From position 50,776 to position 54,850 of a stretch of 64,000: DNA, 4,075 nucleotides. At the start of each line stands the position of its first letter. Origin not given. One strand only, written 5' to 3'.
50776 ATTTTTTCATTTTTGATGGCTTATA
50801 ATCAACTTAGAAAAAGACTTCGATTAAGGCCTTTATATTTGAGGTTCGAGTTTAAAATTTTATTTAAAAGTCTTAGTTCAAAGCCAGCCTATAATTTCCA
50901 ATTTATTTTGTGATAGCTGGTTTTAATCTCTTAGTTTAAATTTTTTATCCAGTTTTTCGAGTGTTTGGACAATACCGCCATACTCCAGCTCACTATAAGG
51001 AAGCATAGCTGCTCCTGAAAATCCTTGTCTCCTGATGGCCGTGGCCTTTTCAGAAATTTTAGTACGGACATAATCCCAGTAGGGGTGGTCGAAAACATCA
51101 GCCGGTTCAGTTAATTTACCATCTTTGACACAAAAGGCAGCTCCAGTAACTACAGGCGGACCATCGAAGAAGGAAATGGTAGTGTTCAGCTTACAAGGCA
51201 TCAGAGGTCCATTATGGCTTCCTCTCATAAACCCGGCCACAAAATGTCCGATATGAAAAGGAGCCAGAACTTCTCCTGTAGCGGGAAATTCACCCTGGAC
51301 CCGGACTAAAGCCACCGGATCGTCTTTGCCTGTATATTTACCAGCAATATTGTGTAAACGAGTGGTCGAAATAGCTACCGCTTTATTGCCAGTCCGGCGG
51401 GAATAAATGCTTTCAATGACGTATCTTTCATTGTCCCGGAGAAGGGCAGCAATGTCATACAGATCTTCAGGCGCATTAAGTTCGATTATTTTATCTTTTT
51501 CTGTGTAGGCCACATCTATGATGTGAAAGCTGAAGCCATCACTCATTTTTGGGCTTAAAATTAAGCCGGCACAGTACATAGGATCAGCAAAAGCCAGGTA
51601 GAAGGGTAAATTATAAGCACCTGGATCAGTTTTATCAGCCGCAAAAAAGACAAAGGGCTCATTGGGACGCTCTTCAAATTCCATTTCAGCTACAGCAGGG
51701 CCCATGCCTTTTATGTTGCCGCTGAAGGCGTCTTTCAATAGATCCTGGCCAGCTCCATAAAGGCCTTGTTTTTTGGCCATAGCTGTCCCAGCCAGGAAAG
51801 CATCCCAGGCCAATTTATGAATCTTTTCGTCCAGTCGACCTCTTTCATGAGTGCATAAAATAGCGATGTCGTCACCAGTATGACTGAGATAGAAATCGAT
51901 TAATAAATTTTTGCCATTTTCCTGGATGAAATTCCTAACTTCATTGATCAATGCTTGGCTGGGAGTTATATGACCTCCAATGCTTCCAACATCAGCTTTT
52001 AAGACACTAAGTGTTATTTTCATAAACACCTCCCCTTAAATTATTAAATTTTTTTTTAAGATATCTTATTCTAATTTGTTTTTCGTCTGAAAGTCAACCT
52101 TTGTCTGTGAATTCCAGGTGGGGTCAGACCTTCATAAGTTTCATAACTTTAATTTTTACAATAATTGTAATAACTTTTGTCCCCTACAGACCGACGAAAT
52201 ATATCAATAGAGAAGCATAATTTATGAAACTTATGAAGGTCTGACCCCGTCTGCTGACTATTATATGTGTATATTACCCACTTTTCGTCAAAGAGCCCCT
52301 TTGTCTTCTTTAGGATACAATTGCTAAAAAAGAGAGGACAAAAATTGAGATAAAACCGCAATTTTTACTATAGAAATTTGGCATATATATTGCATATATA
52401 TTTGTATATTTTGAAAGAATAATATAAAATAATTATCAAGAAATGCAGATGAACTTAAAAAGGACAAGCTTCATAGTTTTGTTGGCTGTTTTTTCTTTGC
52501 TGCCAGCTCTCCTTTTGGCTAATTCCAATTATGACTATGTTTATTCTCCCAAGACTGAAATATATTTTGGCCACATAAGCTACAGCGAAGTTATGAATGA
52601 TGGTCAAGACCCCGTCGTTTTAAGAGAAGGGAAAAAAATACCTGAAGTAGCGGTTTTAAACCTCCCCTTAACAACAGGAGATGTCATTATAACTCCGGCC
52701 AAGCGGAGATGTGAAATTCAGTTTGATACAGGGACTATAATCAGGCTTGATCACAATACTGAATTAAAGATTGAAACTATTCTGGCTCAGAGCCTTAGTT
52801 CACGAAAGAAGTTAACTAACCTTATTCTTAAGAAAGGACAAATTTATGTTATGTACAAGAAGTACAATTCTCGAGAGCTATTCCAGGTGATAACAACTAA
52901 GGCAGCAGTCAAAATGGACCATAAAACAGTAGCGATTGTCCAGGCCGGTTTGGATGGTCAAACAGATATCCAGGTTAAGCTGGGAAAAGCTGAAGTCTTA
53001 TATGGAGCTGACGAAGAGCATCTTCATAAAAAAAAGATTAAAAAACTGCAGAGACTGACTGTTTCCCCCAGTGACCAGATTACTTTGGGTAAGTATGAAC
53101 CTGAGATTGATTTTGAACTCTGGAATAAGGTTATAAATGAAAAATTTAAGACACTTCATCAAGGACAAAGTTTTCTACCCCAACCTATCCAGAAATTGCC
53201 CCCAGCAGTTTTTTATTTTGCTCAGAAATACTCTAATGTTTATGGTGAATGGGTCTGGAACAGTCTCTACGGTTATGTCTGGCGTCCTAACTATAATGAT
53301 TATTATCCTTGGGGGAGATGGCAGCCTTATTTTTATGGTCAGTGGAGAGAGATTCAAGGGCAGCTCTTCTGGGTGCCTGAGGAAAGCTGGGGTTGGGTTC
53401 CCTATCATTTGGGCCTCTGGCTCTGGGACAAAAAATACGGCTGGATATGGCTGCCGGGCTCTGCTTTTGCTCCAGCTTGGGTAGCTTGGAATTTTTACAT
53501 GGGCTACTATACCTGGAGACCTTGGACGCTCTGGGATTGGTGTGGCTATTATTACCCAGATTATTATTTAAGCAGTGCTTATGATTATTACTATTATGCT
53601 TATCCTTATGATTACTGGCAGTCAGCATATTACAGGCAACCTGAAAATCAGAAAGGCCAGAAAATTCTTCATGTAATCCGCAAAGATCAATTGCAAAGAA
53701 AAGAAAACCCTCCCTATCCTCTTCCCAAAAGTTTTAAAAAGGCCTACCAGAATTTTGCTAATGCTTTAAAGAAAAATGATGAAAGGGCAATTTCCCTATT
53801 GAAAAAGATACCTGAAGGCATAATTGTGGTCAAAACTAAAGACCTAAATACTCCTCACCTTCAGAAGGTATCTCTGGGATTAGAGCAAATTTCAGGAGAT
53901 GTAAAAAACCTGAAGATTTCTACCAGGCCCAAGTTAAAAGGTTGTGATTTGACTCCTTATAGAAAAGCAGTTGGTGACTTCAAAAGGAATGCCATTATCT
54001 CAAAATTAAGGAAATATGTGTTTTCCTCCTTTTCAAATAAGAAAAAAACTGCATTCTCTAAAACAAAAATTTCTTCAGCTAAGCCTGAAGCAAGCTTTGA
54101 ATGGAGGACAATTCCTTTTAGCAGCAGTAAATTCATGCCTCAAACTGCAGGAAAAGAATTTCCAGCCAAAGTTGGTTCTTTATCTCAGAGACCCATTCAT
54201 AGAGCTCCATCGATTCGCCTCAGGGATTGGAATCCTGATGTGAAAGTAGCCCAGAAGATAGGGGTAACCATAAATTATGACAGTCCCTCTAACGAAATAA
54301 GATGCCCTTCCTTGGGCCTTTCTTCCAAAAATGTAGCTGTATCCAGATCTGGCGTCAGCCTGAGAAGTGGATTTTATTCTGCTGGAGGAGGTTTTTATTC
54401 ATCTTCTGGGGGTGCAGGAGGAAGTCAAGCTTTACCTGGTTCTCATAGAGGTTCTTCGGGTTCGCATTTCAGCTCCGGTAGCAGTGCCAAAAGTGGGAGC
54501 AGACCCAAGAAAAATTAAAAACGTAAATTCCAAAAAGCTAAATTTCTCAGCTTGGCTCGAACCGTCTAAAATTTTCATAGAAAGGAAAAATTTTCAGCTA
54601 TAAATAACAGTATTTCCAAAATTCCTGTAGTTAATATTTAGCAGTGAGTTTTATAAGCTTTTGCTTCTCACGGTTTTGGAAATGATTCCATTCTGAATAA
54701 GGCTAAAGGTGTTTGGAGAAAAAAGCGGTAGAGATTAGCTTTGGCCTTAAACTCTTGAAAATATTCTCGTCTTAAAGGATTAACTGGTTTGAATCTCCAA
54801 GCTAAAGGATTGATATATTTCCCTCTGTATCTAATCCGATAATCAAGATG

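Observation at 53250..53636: Extraordinary Trp/Tyr-rich segment (about 130 aa, more than one-third aromatic) in a secreted FecR-like protein, followed by a Ser/Gly-rich tail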

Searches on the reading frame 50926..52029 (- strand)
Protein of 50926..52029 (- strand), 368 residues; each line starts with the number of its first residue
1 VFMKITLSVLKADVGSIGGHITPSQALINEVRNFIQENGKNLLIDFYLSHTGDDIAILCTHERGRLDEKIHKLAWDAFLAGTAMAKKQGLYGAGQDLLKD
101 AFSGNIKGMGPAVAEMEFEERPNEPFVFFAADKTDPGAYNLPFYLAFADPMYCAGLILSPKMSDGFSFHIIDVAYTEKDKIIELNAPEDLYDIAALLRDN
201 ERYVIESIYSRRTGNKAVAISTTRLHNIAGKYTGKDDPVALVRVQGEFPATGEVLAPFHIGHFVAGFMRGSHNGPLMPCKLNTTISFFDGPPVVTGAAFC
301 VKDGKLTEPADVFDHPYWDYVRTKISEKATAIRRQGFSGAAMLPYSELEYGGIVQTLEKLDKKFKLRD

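Call 47: search_protein_families(library=pfam, proteins=[window:50926-52029:-], max_evalue=0.001)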
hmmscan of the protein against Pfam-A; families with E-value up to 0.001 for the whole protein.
window:50926-52029:- (368 aa): 1 family
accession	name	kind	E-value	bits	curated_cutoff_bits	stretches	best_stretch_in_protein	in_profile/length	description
PF01950.21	FBPase_3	-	7.6e-163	542.3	25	1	4-365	1-361/361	Fructose-1,6-bisphosphatase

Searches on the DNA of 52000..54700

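Call 62: search_rna_families(source=window, start=52000, end=54700, threshold=evalue, max_evalue=1)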
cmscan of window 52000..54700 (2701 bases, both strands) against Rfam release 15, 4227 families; matches with E-value up to 1: 0.
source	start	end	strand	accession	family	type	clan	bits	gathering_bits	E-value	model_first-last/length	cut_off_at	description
